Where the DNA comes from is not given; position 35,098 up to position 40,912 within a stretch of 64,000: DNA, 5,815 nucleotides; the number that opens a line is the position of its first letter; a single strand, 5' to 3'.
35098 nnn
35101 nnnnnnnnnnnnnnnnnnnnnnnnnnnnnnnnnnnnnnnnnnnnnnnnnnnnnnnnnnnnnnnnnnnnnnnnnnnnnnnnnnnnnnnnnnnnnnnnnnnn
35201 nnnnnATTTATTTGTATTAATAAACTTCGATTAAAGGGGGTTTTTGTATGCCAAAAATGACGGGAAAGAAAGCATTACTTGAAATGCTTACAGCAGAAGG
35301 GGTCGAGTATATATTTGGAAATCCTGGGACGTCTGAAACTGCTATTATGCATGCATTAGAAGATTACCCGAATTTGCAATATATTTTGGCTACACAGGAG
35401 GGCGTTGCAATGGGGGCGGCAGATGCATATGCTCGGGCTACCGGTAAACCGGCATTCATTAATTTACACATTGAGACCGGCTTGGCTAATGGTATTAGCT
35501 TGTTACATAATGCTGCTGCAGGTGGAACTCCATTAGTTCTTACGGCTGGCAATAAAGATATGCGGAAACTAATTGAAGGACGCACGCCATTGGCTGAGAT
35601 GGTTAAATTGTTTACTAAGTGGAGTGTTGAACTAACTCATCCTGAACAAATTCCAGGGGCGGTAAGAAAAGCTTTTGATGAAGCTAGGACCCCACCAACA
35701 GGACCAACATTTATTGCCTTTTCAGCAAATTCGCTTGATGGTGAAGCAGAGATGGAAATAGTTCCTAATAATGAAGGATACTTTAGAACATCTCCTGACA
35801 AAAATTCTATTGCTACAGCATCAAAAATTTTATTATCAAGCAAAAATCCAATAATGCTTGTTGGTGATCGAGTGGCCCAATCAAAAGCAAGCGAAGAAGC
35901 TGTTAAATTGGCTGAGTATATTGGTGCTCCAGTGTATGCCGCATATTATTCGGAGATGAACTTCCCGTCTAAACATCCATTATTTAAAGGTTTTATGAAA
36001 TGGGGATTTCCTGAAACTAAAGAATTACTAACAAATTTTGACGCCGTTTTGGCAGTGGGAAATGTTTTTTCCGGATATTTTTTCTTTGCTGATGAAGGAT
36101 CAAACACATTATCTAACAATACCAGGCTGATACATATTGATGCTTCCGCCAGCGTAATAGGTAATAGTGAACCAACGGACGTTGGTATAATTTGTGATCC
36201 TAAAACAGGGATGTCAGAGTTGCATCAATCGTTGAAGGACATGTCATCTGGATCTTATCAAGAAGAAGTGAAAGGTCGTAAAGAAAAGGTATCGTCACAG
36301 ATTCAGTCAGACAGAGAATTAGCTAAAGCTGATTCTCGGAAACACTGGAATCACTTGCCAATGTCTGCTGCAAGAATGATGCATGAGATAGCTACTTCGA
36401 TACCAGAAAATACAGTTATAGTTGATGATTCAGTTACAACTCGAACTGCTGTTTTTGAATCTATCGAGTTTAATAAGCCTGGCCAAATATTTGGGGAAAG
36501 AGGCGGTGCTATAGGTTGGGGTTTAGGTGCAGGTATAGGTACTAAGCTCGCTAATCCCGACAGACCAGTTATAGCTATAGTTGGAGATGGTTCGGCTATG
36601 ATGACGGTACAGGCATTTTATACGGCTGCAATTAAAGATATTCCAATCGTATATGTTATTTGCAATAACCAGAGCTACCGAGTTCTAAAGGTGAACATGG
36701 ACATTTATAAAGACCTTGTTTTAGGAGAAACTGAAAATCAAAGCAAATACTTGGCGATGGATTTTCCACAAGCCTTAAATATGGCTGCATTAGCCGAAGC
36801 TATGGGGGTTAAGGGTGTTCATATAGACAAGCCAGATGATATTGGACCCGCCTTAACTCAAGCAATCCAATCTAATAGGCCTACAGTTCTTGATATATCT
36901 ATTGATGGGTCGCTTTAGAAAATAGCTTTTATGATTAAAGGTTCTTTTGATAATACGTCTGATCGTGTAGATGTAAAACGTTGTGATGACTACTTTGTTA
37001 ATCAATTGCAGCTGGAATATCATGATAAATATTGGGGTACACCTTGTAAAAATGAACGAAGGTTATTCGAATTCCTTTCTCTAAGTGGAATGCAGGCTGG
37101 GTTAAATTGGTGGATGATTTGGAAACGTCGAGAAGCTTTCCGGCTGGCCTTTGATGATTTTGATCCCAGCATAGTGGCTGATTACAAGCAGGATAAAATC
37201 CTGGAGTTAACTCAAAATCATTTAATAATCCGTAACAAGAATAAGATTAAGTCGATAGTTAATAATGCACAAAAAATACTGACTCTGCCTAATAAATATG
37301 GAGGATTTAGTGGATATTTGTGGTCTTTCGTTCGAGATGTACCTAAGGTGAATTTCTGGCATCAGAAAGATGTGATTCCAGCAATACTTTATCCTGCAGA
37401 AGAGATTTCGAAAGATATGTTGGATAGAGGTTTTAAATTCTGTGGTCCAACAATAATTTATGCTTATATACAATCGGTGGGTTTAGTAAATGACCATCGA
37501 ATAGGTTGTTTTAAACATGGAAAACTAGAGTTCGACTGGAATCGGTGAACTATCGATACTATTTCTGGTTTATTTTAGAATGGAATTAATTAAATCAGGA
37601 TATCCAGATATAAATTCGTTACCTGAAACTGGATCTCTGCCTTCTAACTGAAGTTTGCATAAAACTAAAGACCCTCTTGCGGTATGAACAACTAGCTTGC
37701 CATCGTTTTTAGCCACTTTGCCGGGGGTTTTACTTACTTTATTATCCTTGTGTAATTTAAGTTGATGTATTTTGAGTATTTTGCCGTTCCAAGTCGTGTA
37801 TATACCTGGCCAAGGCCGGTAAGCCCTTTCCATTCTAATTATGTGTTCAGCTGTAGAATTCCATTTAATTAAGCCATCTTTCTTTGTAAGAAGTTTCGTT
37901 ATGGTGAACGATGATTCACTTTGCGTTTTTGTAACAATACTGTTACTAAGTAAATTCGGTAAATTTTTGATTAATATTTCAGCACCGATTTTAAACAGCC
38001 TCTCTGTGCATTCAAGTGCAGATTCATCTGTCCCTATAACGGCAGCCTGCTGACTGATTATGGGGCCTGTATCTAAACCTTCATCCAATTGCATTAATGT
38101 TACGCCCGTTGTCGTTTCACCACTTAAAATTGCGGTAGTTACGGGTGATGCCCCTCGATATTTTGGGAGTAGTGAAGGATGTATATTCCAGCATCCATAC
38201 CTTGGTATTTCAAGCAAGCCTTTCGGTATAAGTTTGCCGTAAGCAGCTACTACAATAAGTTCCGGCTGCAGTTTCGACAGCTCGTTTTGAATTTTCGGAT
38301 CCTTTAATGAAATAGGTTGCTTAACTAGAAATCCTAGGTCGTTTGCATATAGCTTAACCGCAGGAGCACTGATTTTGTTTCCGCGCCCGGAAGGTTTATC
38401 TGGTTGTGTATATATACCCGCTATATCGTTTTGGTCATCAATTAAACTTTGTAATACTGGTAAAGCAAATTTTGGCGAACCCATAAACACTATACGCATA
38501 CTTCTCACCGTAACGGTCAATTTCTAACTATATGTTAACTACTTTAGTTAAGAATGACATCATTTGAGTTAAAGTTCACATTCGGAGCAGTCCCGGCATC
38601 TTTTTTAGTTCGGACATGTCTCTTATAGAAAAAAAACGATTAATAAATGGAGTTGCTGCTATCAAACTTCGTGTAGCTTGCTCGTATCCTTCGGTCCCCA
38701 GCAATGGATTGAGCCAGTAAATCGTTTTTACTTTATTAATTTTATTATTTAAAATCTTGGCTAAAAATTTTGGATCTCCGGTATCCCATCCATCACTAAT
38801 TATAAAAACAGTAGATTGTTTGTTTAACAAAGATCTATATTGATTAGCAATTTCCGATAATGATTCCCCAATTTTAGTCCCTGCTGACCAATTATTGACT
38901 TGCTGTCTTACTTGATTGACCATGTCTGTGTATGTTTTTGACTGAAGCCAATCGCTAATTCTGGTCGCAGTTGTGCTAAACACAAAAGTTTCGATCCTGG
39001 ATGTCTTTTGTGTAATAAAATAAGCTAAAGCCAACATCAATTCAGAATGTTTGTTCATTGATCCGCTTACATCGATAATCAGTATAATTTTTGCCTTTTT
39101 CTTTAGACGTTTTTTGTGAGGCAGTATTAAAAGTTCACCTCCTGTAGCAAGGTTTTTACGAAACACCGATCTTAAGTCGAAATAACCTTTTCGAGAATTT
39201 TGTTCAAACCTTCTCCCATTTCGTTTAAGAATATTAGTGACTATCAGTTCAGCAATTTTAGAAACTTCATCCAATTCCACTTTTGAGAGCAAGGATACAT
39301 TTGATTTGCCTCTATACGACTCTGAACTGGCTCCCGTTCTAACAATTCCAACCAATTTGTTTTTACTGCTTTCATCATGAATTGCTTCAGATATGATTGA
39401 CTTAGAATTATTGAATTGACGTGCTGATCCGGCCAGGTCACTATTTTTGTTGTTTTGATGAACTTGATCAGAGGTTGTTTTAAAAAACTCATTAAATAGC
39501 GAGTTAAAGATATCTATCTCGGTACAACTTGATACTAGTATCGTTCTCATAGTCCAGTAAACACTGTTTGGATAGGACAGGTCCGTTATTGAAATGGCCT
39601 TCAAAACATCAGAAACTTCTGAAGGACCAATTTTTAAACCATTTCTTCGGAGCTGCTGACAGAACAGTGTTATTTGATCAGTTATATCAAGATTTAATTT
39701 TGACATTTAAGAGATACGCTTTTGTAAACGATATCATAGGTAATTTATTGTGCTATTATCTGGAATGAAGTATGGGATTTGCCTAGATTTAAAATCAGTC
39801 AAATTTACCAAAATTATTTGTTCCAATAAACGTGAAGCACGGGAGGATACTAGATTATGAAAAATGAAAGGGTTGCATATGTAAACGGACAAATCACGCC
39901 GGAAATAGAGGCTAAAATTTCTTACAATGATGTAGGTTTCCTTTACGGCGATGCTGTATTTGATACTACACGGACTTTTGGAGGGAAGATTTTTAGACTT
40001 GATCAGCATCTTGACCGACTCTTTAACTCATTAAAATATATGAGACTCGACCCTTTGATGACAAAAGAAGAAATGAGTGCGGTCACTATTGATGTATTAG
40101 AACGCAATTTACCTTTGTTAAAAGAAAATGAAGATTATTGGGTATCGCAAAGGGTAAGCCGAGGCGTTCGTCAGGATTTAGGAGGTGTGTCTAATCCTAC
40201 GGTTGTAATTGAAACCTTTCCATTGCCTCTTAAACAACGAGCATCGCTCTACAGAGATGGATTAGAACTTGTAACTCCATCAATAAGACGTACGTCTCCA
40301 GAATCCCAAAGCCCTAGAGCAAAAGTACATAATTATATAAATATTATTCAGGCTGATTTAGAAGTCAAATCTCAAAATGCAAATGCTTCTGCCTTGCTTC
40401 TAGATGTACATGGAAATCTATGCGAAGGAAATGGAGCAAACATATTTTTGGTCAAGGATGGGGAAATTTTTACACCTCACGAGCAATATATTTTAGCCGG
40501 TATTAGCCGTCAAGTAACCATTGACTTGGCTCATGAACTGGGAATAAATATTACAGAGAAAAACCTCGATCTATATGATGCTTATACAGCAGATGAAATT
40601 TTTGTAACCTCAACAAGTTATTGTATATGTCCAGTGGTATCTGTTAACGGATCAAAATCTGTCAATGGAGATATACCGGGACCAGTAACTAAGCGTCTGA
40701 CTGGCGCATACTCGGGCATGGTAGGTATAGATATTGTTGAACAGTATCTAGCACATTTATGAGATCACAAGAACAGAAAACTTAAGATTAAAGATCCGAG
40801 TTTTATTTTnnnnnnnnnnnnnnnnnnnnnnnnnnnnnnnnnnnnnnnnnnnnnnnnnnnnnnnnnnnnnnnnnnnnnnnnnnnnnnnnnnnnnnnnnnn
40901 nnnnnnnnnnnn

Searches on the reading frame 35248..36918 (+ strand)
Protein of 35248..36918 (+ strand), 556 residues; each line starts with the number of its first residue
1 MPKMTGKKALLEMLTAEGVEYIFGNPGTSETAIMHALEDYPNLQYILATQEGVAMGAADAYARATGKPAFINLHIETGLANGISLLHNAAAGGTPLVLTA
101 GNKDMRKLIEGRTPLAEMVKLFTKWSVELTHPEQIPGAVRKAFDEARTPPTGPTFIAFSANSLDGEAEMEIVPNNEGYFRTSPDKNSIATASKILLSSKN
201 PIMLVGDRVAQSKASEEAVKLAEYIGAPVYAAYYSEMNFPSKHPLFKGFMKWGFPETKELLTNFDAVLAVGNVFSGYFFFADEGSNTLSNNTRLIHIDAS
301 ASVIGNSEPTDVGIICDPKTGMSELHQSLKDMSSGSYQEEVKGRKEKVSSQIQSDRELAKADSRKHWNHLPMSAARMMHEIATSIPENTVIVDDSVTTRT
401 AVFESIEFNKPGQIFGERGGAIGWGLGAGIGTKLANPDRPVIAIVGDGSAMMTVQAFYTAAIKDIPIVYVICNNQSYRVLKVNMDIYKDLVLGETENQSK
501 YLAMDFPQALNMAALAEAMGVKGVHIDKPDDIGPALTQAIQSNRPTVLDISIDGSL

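Call 75: search_protein_families(library=pfam, proteins=[window:35248-36918:+], max_evalue=0.001)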
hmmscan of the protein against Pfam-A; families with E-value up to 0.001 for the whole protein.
window:35248-36918:+ (556 aa): 3 families
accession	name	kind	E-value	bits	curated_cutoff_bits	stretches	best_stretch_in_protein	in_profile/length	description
PF02775.26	TPP_enzyme_C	-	7.5e-32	110.7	21.9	1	404-550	11-151/151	Thiamine pyrophosphate enzyme, C-terminal TPP binding domain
PF02776.23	TPP_enzyme_N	-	7.1e-27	94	26.8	1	4-107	1-104/119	Thiamine pyrophosphate enzyme, N-terminal TPP binding domain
PF00205.28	TPP_enzyme_M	-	1.2e-25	90.2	30.4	1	188-325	1-137/137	Thiamine pyrophosphate enzyme, central domain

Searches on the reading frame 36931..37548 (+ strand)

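Call 75: search_protein_families(library=pfam, proteins=[window:36931-37548:+], max_evalue=0.001)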
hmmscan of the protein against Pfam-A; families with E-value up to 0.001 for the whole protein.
window:36931-37548:+ (205 aa): 1 family
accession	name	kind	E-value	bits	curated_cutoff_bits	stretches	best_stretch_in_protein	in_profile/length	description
PF03352.18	Adenine_glyco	-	3.3e-63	213.2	25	1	24-196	5-177/177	Methyladenine glycosylase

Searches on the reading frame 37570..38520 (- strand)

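Call 75: search_protein_families(library=pfam, proteins=[window:37570-38520:-], max_evalue=0.001)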
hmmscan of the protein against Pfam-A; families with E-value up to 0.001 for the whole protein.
window:37570-38520:- (316 aa): 2 families
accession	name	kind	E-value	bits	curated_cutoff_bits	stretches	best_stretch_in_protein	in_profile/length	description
PF00551.24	Formyl_trans_N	-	4.1e-41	141.1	26.1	1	8-185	1-179/181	Formyl transferase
PF02911.23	Formyl_trans_C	-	1.9e-23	83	21.1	1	211-307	2-99/100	Formyl transferase, C-terminal domain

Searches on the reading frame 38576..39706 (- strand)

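Call 75: search_protein_families(library=pfam, proteins=[window:38576-39706:-], max_evalue=0.001)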
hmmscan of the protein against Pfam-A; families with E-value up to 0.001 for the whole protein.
window:38576-39706:- (376 aa): 4 families
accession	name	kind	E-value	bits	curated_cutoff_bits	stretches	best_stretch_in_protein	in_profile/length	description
PF05762.20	VWA_CoxE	-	2.4e-40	138.7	26.4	1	161-365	14-220/222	VWA domain containing CoxE-like protein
PF13519.12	VWA_2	-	1.5e-06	29.2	27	1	207-306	1-106/107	von Willebrand factor type A domain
PF00092.34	VWA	-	2.9e-06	28.1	23.8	1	207-369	2-170/174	von Willebrand factor type A domain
PF13768.12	VWA_3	-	0.00014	22.4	27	1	206-310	2-111/155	von Willebrand factor type A domain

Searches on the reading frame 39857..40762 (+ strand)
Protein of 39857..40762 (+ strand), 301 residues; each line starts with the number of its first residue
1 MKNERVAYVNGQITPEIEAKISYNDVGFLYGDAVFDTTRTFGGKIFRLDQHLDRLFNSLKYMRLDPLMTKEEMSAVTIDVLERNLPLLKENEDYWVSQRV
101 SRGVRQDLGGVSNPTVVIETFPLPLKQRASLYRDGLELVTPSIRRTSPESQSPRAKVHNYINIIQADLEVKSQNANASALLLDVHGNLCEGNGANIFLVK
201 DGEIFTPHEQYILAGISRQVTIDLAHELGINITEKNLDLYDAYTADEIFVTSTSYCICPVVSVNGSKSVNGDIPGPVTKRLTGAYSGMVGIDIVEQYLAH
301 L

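Call 47: search_protein_families(library=pfam, proteins=[window:39857-40762:+], max_evalue=0.00001)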
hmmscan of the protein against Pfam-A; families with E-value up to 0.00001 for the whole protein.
window:39857-40762:+ (301 aa): 1 family
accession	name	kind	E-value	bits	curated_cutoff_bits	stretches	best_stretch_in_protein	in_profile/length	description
PF01063.24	Aminotran_4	-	2.7e-44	152.1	28.5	1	34-263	2-223/223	Amino-transferase class IV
